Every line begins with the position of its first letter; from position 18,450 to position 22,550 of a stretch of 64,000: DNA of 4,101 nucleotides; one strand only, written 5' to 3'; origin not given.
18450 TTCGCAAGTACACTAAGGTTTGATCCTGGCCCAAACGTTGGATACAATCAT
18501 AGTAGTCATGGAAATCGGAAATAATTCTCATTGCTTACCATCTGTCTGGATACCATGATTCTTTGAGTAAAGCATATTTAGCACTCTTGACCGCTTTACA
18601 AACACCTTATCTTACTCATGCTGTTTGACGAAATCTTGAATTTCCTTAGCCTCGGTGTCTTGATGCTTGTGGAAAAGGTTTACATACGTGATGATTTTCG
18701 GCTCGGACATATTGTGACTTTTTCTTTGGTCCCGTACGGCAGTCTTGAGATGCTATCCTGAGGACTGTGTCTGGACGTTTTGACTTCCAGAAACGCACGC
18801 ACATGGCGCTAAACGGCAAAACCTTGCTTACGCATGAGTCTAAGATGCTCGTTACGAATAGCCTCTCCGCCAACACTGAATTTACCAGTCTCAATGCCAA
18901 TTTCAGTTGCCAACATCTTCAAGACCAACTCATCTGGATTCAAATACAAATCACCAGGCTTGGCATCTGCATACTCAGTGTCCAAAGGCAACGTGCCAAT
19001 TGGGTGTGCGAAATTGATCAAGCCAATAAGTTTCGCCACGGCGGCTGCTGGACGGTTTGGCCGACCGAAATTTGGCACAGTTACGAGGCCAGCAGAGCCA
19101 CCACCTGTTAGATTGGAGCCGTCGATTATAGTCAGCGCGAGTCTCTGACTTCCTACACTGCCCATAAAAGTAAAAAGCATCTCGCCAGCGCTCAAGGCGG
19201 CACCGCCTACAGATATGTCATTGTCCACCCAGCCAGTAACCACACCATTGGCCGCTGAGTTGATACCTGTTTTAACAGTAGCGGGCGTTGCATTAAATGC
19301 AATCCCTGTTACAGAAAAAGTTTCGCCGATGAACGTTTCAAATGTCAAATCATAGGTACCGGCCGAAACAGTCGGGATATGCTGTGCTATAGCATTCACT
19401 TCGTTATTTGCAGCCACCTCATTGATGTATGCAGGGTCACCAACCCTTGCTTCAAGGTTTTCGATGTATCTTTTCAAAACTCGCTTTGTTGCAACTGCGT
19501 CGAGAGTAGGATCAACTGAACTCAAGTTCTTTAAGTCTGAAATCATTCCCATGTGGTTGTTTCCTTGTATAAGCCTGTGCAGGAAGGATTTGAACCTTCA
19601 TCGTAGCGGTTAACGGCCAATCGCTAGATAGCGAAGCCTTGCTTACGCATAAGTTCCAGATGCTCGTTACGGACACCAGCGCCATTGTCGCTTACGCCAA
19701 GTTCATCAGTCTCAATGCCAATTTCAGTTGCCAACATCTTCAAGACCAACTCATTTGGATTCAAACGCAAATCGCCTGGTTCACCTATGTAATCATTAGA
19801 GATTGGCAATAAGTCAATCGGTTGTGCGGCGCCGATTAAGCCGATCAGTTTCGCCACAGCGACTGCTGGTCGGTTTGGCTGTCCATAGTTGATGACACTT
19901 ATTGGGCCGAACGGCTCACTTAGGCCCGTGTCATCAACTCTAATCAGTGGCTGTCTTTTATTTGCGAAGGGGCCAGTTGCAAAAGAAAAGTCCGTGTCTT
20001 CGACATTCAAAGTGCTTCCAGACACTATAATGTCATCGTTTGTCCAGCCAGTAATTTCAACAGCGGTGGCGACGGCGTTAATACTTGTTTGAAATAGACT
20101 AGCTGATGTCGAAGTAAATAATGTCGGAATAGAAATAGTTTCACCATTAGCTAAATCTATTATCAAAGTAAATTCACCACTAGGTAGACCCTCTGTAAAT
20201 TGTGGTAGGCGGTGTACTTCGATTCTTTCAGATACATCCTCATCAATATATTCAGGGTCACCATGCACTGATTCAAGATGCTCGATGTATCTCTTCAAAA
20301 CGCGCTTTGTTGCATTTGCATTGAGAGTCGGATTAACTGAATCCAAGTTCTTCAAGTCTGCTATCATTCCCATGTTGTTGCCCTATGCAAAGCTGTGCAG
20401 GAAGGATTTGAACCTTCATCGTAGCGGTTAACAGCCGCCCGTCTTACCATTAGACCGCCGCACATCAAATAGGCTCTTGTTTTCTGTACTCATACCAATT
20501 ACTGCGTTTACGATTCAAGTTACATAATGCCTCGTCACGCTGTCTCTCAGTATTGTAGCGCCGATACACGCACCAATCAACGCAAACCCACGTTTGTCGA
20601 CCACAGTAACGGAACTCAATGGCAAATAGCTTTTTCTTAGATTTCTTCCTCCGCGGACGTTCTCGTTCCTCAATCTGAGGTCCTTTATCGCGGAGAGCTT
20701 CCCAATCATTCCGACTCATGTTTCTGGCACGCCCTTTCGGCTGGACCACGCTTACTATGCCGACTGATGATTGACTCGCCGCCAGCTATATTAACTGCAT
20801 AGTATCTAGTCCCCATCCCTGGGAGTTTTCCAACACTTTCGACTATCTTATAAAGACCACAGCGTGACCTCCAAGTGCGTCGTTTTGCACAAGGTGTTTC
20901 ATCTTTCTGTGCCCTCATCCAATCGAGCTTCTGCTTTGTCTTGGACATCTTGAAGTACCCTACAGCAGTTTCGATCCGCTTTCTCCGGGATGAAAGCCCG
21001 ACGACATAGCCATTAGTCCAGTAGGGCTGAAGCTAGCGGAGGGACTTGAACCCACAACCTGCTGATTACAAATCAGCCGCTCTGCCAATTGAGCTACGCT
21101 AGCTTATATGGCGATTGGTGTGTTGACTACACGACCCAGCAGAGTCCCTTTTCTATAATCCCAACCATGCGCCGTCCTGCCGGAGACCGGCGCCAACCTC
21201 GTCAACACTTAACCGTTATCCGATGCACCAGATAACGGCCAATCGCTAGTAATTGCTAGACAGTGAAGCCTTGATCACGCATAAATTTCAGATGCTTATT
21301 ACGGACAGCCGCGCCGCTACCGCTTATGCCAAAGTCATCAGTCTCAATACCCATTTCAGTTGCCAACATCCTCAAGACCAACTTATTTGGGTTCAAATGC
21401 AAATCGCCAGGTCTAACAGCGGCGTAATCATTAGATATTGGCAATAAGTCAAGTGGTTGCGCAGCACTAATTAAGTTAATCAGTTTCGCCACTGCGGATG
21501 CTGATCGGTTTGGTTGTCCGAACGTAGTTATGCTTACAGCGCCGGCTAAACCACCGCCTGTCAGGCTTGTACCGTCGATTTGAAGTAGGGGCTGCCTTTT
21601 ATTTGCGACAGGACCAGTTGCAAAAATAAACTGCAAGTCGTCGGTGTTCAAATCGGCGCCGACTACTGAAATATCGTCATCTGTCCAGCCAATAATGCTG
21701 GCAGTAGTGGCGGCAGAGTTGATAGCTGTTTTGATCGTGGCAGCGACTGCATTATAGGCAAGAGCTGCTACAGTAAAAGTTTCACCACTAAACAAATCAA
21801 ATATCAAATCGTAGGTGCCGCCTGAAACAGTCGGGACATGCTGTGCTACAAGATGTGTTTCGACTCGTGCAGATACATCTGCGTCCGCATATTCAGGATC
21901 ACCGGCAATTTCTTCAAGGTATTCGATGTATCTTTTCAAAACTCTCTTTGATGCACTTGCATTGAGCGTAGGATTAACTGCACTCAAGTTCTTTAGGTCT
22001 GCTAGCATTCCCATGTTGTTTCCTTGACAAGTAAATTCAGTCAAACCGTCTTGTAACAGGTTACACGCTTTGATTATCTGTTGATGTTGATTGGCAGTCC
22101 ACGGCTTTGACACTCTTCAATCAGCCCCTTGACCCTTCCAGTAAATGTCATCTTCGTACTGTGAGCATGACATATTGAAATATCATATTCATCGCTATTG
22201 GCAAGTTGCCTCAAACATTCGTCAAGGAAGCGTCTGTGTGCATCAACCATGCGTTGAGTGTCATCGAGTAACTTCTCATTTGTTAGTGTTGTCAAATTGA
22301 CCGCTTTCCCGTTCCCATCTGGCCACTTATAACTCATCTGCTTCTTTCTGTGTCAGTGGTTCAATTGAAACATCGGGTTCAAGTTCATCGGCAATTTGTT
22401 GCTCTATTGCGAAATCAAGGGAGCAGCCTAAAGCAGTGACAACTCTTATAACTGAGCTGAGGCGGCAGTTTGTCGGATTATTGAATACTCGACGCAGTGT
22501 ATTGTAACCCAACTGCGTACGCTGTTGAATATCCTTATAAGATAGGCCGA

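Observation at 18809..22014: Three-gene paralog cassette interleaved with tRNA genes and a tRNA fragment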

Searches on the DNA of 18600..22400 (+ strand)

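Call 8: search_dna_similar(query=window:18600-22400:+, collection=phages, mode=distant)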
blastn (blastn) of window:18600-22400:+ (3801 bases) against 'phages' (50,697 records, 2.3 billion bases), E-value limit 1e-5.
Records with a match: 59; places in all: 59; records where one place covers at least 80% of the query: 0.
Best place of each record, by identity: 80-90% 56; 60-80% 3.
By first word of the organism name: Escherichia 17; Bacteriophage 4; Cronobacter 4; Aeromonas 3; Mycobacterium 3; Erwinia 3; Caulobacter 2; Staphylococcus 2; Lactobacillus 2; Bacillus 2; and 14 more.
By host as written in the record: - 6; Mycobacterium smegmatis mc2 155 3; Escherichia coli K-12 3; Escherichia coli 3; Escherichia coli O177 3; Caulobacter vibrioides CB15 2; Staphylococcus aureus 2; Aeromonas salmonicida 2; and 28 more.
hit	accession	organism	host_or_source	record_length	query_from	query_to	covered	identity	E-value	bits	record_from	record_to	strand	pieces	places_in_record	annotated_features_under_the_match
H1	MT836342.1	Bacteriophage sp.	human fecal samples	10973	2429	2504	2%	82.9%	2e-11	80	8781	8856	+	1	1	record has no annotation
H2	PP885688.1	Tunturiibacter phage Tunturi_5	Tunturiibacter psychrotolerans X4BP1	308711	2428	2504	2%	80.5%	3e-8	69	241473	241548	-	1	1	hypothetical protein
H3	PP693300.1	Yersinia phage vB_YenM_P778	Yersinia enterocolitica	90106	2433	2504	2%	84.7%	5e-12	82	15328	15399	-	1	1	none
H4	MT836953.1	Bacteriophage sp.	human fecal samples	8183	2429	2504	2%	78.9%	1e-7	66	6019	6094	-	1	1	record has no annotation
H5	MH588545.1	Caulobacter phage CcrPW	Caulobacter vibrioides CB15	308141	2428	2503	2%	77.6%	4e-6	62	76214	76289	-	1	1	tRNA-Ile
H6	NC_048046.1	Caulobacter phage CcrPW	Caulobacter vibrioides CB15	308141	2428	2503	2%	77.6%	4e-6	62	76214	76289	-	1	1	tRNA-Ile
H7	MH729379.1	Aerococcus phage vB_AviM_AVP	Aerococcus viridans AV-X1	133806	2443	2507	2%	89.2%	1e-13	87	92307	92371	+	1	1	none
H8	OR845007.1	Staphylococcus phage SA 1306 Kay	Staphylococcus aureus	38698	2443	2510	2%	85.3%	2e-10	75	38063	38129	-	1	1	record has no annotation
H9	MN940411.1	Phage f2b1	Staphylococcus aureus ZH 2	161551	2443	2512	2%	81.9%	4e-7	65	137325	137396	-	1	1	none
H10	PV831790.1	Aeromonas phage AS2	Aeromonas salmonicida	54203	2442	2509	2%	80.9%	4e-7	65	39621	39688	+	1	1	tRNA-Thr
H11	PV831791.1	Aeromonas phage AS3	Aeromonas salmonicida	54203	2442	2509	2%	80.9%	4e-7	65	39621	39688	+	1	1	tRNA-Thr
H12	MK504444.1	Lactobacillus phage 3-521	Lactobacillus brevis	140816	2443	2509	2%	80.9%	4e-6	62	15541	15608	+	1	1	tRNA-Thr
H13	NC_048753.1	Lactobacillus phage 3-521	Lactobacillus brevis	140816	2443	2509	2%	80.9%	4e-6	62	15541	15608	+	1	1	tRNA-Thr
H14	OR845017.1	Staphylococcus phage SA 1306 Kay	Staphylococcus aureus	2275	2443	2500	2%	87.9%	7e-10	74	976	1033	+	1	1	record has no annotation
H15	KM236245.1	Bacillus phage Mater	Bacillus megaterium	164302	2443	2498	1%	89.3%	2e-10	75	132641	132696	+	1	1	tRNA-Thr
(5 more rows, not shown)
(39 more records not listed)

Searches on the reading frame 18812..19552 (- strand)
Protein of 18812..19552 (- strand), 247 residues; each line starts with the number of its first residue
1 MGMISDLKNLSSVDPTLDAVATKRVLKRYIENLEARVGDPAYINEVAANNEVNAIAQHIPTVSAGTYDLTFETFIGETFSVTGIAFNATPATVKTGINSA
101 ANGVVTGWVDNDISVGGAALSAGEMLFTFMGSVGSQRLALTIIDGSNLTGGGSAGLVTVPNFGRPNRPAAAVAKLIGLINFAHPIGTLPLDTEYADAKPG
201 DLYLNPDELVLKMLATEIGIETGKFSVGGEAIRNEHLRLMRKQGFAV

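Call 6: search_protein_families(library=phrogs, proteins=[window:18812-19552:-], max_evalue=0.01)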
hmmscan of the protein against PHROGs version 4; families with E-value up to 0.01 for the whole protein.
window:18812-19552:- (247 aa): 0 families

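Call 7: search_protein_families(library=pfam, proteins=[window:18812-19552:-], max_evalue=0.01)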
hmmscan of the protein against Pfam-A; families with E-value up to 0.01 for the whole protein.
window:18812-19552:- (247 aa): 0 families

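Call 14: find_related_loci(query=A1, collection=viral_contigs, flank=6000)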
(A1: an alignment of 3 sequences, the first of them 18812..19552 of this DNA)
Query A1 (247 aa) in viral_contigs; peptide patterns used: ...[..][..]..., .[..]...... (x = any residue, [..] = any of these).
30 stretches matched a pattern, but none encodes a relative of the query by tblastn (E <= 1e-3).

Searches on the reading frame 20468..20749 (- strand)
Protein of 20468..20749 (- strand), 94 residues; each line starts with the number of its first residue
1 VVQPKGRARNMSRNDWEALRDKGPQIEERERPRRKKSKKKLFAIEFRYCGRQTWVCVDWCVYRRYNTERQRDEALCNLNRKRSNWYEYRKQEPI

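Call 6: search_protein_families(library=phrogs, proteins=[window:20468-20749:-], max_evalue=0.01)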
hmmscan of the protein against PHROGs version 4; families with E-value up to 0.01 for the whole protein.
window:20468-20749:- (94 aa): 0 families

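Call 7: search_protein_families(library=pfam, proteins=[window:20468-20749:-], max_evalue=0.01)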
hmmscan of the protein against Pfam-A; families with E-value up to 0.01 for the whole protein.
window:20468-20749:- (94 aa): 1 family
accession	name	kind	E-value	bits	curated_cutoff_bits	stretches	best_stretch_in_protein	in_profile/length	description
PF03835.21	Rad4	-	0.0018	18.4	27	1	22-77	18-72/148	Rad4 transglutaminase-like domain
